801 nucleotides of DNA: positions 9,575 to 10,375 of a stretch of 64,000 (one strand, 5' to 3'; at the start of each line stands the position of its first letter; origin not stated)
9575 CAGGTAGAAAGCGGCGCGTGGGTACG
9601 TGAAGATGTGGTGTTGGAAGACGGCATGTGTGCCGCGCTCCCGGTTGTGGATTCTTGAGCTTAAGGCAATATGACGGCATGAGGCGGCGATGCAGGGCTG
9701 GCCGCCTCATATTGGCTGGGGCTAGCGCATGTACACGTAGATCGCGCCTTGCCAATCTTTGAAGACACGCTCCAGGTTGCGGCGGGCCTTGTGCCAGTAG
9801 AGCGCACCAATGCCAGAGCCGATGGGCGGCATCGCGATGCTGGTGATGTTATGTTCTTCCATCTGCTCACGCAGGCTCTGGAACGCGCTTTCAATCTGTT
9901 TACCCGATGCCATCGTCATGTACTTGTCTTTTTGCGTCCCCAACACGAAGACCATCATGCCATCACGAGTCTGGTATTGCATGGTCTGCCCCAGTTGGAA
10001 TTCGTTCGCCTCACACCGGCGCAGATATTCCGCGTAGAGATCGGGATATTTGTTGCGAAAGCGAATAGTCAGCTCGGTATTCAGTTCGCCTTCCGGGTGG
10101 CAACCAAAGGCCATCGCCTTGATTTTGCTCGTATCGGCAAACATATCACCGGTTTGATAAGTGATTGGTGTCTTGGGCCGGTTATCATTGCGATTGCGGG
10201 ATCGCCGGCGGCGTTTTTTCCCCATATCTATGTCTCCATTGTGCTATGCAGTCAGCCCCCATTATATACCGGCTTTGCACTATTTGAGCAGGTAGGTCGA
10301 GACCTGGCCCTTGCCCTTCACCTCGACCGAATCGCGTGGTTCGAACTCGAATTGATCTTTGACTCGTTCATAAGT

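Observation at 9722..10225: Stand-alone TARG1/DarG-like macro domain with a polybasic N-terminal tail and no DarT partner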

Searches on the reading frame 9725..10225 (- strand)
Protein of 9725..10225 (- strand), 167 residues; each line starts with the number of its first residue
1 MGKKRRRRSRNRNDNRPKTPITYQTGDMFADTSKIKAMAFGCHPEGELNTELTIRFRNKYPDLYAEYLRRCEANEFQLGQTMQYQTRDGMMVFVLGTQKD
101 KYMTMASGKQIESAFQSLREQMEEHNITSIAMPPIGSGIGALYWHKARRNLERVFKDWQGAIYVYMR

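Call 3: search_protein_families(library=pfam, proteins=[window:9725-10225:-], max_evalue=1)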
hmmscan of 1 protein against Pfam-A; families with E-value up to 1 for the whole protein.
window:9725-10225:- (167 aa): 3 families
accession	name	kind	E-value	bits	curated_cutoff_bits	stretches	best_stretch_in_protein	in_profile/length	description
PF01661.27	Macro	-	9.1e-09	35.7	22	1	55-149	17-116/118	Macro domain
PF20016.6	ThsA_Macro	-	0.01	16.1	25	1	58-143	63-150/183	Thoeris protein ThsA, Macro domain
PF13684.11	FakA-like_C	-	0.042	13.7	23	1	77-156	25-103/216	Fatty acid kinase subunit A-like, C-terminal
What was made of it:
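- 9722..10225 (-): CDS of the 167-aa macrodomain protein (end coordinate set includes the stop codon). Pfam Macro 9.1e-9 (call 3).
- On Macro domain (Pfam PF01661): 35.7 bits against a cutoff of 22, E=9.1e-9 (call 3).
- Checked: Pfam Macro 35.7 bits against a cutoff of 22 (call 3).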

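Call 4: search_protein_families(library=ncbifam, proteins=[window:9725-10225:-], max_evalue=1)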
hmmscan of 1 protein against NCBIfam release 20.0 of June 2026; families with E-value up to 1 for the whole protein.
window:9725-10225:- (167 aa): 6 families
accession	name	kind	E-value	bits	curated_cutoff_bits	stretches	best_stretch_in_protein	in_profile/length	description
NF048014.1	antitoxin_DarG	equivalog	7.7e-20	71.4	250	1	52-165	30-146/338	type II toxin-antitoxin system antitoxin DNA ADP-ribosyl glycohydrolase DarG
NF001665.0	PRK00431.2-1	equivalog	0.018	14.6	315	1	94-159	83-147/177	ADP-ribose-binding protein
NF001667.0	PRK00431.2-3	equivalog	0.02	14.5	252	1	110-159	98-147/182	ADP-ribose-binding protein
NF001668.0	PRK00431.2-4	equivalog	0.059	12.6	278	1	108-160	137-189/220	ADP-ribose-binding protein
NF001661.0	PRK00431.1-2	equivalog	0.095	12.6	291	1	70-161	59-147/179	O-acetyl-ADP-ribose deacetylase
NF011128.0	PRK14553.2-1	equivalog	0.18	12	136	1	77-123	51-96/109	ribosomal-processing cysteine protease Prp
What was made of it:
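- On DarG (DarTG antitoxin): The protein is 167 aa. It scores 71.4 bits and matches only profile positions 30-146 (call 4).
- Closest known: DarG antitoxin macrodomain. Different: It falls far below the NCBIfam DarG cutoff (call 4).
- There is no C-terminal DarT-binding domain: 167 aa, NCBIfam DarG 71 bits against a 250 cutoff, with only profile positions 30-146 of 338 matched (call 4).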

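Call 5: search_protein_families(library=padloc, proteins=[window:9725-10225:-], max_evalue=1)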
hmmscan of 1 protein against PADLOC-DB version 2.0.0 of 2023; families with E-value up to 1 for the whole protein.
window:9725-10225:- (167 aa): 1 family
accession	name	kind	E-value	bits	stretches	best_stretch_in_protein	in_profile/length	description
PDLC02990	DarG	-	1.8e-23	81.5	1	21-165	2-143/329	-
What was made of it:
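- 9731..10165 (-): Macro core, residues 21-165 (ALC1-like class: the DarG/TARG1/SCO6735 fold). PADLOC DarG covers residues 21-165 (call 5).
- Checked: PADLOC DarG 1.8e-23 (call 5).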

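Call 6: search_solved_structures(query=window:9725-10225:-, max_evalue=10, show_alignments=3)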
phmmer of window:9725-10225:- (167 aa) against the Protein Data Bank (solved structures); distinct sequences matched with E-value up to 10: 21.
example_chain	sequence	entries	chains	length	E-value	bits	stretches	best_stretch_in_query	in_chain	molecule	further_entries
5m31_A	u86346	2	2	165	1.9e-11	47.2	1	35-164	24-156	Appr-1-p processing domain protein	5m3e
5m3i_A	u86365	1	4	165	3.4e-11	46.4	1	20-157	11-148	RNase III inhibitor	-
2lgr_A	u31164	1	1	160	9e-08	35.3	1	11-165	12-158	Uncharacterized protein C6orf130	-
2l8r_A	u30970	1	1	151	1.2e-07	34.9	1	13-165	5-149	Uncharacterized protein C6orf130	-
7omu_AAA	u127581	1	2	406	1.8e-07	34.3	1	23-145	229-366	Macro domain-containing protein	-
4j5q_A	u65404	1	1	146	3e-07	33.6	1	19-165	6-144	O-acetyl-ADP-ribose deacetylase 1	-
2eee_A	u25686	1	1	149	3.5e-07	33.4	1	20-165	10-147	Uncharacterized protein C6orf130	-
4j5r_A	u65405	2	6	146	3.7e-07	33.3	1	20-165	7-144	O-acetyl-ADP-ribose deacetylase 1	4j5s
6lfu_A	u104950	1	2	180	0.017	18.2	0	129-163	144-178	ADP-ribose 1''-phosphate phosphatase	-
6lfq_A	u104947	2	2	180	0.044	16.8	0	20-75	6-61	ADP-ribose 1''-phosphate phosphatase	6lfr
6lfs_A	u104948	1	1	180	0.06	16.4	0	20-75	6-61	ADP-ribose 1''-phosphate phosphatase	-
6lft_A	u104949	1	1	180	0.061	16.3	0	20-75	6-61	ADP-ribose 1''-phosphate phosphatase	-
9zre_A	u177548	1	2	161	0.16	15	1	65-141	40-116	Polyprotein P1234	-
9zrf_A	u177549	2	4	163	0.17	14.9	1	65-141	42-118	Polyprotein P1234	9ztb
5mqx_A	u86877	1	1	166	0.17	14.9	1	65-141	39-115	Non-structural protein3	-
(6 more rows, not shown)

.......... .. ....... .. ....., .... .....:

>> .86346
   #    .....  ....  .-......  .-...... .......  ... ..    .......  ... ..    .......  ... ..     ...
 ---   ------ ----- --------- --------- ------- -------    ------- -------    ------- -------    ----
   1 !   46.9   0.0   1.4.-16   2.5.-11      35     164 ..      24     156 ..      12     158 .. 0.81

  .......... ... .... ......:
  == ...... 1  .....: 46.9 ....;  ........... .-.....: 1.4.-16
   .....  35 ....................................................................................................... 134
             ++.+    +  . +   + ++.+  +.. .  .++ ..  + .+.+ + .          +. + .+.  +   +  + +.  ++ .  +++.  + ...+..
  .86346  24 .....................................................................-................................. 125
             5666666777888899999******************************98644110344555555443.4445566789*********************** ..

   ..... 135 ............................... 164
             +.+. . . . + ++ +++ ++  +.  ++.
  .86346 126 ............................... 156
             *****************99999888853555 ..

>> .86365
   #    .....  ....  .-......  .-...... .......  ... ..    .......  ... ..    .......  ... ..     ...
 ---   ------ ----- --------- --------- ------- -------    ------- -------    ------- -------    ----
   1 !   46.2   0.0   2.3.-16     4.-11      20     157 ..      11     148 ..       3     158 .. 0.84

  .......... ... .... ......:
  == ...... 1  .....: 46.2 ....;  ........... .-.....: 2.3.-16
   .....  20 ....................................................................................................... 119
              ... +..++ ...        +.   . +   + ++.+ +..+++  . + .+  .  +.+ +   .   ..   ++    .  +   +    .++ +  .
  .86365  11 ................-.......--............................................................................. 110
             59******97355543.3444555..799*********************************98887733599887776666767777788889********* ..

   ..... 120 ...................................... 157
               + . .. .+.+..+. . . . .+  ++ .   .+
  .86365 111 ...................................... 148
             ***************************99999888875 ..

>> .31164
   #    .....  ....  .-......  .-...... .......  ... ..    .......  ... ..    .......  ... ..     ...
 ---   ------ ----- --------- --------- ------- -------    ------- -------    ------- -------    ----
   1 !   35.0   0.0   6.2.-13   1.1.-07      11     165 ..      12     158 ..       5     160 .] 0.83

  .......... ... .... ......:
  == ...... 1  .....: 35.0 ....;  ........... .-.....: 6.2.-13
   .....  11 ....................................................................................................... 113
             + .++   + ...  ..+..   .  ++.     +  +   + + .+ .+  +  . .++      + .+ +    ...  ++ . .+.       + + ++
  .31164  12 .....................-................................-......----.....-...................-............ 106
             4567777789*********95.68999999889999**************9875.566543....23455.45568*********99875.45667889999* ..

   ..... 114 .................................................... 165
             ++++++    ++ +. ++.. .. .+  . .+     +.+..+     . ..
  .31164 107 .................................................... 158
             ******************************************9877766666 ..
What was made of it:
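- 10073..10099 (-): Remodelled loop 1 (substrate-binding loop), residues 43-51, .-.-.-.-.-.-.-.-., in place of the canonical N-C-x-G-x-M-G-[AK]-G. Ungapped alignment to 5m31 and 5m3i (call 6).
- Checked: PDB phmmer: TaqDarG macro 1.9e-11, MtbDarG 3.4e-11, TARG1 about 1e-7 (call 6).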

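Call 7: find_homologous_proteins(query=window:9725-10225:-, max_evalue=0.001)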
Query window:9725-10225:- (167 aa): 5 proteins with E <= 0.001 among 24 candidates.
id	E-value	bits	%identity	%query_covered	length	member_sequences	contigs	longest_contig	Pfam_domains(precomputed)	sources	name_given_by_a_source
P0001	1.0e-109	381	100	100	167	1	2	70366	PF01661.28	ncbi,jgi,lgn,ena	jgi:hypothetical protein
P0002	3.5e-69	250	64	98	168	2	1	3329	-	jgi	jgi:O-acetyl-ADP-ribose deacetylase (regulator of RNase III)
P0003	1.5e-68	248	67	90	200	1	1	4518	PF01661.28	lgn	-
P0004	4.1e-67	243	62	97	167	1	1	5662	PF01661.28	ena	-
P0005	2.0e-59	218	62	88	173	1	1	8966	PF01661.28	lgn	-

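Call 8: find_encoding_contigs(protein=window:9725-10225:-, flank=10000, max_places=6)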
Protein window:9725-10225:- (167 aa): 6 contigs read that carry it; 5 places shown.
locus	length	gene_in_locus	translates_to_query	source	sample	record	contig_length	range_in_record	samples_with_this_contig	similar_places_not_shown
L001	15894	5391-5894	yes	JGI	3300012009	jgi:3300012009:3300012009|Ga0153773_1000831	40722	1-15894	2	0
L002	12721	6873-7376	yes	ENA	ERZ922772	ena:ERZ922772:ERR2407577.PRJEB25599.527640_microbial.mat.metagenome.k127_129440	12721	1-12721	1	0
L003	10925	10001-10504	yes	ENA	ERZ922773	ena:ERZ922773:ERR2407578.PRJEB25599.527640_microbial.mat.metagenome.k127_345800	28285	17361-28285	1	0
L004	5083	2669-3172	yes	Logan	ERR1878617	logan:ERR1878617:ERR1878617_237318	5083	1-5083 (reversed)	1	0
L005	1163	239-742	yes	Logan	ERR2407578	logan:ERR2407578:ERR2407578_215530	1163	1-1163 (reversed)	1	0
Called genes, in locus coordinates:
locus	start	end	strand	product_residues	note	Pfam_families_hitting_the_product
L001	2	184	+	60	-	?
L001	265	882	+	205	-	-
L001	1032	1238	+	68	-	-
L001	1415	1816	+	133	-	-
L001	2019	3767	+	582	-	PF00890:FAD_binding_2, PF01266:DAO, PF03486:HI0933_like (faint), PF07992:Pyr_redox_2 (weak), PF02910:Succ_DH_flav_C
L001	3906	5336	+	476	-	PF00072:Response_reg, PF08448:PAS_4 (weak), PF00211:Guanylate_cyc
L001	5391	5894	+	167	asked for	PF01661:Macro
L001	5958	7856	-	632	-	PF00496:SBP_bac_5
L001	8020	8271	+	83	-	PF00830:Ribosomal_L28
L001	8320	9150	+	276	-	PF08241:Methyltransf_11, PF08242:Methyltransf_12 (faint), PF13649:Methyltransf_25, PF13847:Methyltransf_31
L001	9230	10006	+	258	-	PF00903:Glyoxalase (weak), PF13468:Glyoxalase_3, PF13669:Glyoxalase_4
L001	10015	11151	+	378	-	PF01266:DAO (faint), PF13454:NAD_binding_9, PF13738:Pyr_redox_3 (weak), PF07992:Pyr_redox_2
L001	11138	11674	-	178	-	-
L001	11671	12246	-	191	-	PF05685:Uma2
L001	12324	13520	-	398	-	-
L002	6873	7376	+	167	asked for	PF01661:Macro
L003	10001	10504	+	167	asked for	PF01661:Macro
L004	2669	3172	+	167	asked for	PF01661:Macro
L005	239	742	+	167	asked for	PF01661:Macro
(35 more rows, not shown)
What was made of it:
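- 9722..10225 (-): The identical protein is called on 6 metagenome or MAG contigs (call 8).
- On DarG (DarTG antitoxin): The neighbours are an SBP and REC-PAS-cyclase (call 8).
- Checked: The neighbours are as stated: a family-5 SBP, convergent, and REC-PAS-Guanylate_cyc, upstream on the same strand (call 8).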

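Call 11: find_encoding_contigs(protein=P0005, flank=10000, max_places=4)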
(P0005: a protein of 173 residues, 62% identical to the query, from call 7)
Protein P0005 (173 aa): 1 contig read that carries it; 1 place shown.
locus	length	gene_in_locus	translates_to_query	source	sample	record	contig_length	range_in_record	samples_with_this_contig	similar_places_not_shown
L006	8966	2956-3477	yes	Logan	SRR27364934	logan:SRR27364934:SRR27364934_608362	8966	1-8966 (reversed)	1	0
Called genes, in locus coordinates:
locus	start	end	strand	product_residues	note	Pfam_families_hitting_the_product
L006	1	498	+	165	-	?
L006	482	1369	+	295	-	PF02569:Pantoate_ligase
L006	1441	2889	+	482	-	PF00072:Response_reg, PF08448:PAS_4 (weak), PF00211:Guanylate_cyc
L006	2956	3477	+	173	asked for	PF01661:Macro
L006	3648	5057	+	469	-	PF11074:DUF2779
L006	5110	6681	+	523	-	PF00144:Beta-lactamase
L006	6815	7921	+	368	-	PF13646:HEAT_2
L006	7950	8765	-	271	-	PF00459:Inositol_P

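Call 12: find_encoding_contigs(protein=P0004, flank=10000, max_places=4)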
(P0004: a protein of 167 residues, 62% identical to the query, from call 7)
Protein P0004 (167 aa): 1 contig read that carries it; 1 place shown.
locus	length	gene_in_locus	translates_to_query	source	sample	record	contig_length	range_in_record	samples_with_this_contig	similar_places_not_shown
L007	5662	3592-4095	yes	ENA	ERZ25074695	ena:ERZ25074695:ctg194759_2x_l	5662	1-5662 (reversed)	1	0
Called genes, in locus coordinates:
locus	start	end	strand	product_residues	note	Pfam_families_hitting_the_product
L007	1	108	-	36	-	?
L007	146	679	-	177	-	PF00115:COX1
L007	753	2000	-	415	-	PF02790:COX2_TM, PF00116:COX2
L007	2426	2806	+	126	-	-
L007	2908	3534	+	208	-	-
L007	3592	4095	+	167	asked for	PF01661:Macro (faint)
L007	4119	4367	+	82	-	-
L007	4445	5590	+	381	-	PF02515:CoA_transf_3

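Call 13: find_encoding_contigs(protein=P0003, flank=10000, max_places=4)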
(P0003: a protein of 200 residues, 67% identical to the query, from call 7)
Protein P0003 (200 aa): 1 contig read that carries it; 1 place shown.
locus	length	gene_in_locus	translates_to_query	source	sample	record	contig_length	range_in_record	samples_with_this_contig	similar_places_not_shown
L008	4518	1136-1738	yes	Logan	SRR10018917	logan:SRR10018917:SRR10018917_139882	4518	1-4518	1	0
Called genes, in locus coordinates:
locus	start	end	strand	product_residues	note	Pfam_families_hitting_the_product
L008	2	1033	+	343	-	?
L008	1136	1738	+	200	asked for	PF01661:Macro (weak)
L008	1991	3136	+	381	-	PF02515:CoA_transf_3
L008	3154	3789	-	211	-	PF12840:HTH_20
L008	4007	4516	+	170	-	?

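Call 14: find_encoding_contigs(protein=P0002, flank=10000, max_places=4)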
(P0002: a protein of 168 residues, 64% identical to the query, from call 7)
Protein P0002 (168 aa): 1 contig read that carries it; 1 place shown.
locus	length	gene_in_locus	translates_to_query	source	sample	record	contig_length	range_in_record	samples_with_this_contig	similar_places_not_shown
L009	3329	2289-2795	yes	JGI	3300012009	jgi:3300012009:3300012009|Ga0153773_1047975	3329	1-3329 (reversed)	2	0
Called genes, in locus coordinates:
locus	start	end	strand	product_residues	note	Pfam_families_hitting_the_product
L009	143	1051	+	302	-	PF00126:HTH_1, PF03466:LysR_substrate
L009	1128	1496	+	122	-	-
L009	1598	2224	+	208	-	-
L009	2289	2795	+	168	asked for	-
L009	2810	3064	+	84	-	-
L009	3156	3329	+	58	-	?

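Call 19: find_related_loci(query=A1, collection=genome_contigs, flank=8000)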
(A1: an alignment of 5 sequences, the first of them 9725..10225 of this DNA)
Query A1 (167 aa) in genome_contigs; peptide patterns used: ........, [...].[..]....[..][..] (x = any residue, [..] = any of these).
85 stretches matched a pattern; 2 encode a relative of the query (tblastn E <= 1e-3); 2 distinct loci.
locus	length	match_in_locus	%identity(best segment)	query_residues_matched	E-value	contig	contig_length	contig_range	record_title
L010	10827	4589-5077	64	5-167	2e-75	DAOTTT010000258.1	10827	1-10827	MAG TPA_asm: Anaerolineae bacterium isolate F14_20 k111_1932369, whole genome shotgun sequence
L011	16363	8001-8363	29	46-163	9e-8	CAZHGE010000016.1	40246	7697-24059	MAG TPA_asm: uncultured Lachnospiraceae bacterium isolate SRP350583_co1_41 genome assembly, contig: NODE_1478_length_402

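Call 22: search_protein_representatives(alignment_id=A1)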
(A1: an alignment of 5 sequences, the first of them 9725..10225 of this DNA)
Query: 5 sequences, 168 profile positions. Proteins with E-value up to 0.001 (for the whole library): 3872; up to 1e-10: 468; up to 1e-30: 14. The best 150 are listed.
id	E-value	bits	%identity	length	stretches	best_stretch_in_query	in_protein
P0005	2.1e-86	304.2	-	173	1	1-167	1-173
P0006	6.9e-48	178.9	-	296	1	3-167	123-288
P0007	6.2e-46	172.5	-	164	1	20-168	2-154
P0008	1.7e-44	167.8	-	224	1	4-167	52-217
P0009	6.0e-42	159.5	-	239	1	12-167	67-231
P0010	6.5e-42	159.4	-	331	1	20-167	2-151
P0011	7.0e-41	156.1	-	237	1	20-167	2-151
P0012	1.8e-39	151.4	-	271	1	20-167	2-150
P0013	1.9e-38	148.1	-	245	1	20-167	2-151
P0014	3.2e-37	144.1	-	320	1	20-167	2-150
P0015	4.3e-36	140.5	-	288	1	20-167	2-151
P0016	8.1e-36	139.6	-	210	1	18-165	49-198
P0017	1.4e-33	132.3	-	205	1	20-165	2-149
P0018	2.0e-31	125.3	-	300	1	20-165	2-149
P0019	3.5e-30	121.3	-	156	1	21-167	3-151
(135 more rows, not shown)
